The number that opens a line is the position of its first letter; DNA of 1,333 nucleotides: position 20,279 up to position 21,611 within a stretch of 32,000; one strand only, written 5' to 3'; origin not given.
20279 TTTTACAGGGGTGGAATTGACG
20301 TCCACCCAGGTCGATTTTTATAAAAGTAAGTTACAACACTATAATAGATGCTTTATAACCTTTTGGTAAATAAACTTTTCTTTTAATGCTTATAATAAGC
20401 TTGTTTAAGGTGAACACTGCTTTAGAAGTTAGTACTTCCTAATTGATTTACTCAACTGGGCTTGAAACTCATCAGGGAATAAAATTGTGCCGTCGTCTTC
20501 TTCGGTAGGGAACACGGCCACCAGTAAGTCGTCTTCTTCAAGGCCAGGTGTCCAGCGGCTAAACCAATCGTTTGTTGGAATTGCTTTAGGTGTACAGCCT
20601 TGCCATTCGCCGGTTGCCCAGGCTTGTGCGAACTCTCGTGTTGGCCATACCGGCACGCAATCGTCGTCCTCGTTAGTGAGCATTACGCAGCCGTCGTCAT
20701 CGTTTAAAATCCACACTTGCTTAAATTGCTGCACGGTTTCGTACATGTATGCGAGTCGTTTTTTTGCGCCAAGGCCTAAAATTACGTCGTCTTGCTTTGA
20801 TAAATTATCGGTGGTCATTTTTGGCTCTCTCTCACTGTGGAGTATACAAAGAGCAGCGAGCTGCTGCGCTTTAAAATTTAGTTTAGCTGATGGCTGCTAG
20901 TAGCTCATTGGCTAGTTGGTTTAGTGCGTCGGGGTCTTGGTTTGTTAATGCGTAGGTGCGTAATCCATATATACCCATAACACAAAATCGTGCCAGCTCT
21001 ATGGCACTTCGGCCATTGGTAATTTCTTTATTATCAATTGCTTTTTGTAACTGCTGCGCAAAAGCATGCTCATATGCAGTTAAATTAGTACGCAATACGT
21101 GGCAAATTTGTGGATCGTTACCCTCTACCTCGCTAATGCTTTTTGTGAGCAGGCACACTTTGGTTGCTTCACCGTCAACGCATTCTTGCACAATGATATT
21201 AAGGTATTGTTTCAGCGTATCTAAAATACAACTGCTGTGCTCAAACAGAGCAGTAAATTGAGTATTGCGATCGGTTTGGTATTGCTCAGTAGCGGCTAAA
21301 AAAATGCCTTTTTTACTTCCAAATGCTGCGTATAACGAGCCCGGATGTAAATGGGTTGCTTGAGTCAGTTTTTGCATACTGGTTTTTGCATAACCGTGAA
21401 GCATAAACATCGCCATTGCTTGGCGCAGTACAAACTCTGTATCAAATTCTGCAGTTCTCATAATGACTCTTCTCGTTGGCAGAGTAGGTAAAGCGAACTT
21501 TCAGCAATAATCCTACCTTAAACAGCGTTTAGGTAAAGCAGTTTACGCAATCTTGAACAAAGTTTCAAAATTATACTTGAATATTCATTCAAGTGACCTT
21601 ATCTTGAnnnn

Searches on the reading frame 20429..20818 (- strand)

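Call 78: search_protein_families(library=pfam, proteins=[window:20429-20818:-], max_evalue=0.001)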
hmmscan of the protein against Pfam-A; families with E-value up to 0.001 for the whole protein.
window:20429-20818:- (129 aa): 1 family
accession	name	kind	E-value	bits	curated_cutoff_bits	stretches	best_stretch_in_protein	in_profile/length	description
PF11042.13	DUF2750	-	4.4e-37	126.7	27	1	23-122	2-102/102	Protein of unknown function (DUF2750)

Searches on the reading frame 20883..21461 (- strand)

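Call 78: search_protein_families(library=pfam, proteins=[window:20883-21461:-], max_evalue=0.001)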
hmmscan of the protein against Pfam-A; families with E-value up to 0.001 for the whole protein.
window:20883-21461:- (192 aa): 3 families
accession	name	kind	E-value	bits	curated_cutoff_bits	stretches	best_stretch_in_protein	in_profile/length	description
PF00440.29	TetR_N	-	5e-10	39.4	24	1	12-57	2-47/47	Bacterial regulatory proteins, tetR family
PF16925.10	TetR_C_13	-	1.4e-07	32.3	27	1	96-184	18-106/109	Tetracyclin repressor-like, C-terminal domain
PF21993.1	TetR_C_13_2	-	0.00092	19.9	27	0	82-185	4-102/103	Transcriptional regulator LmrA/YxaF-like, C-terminal domain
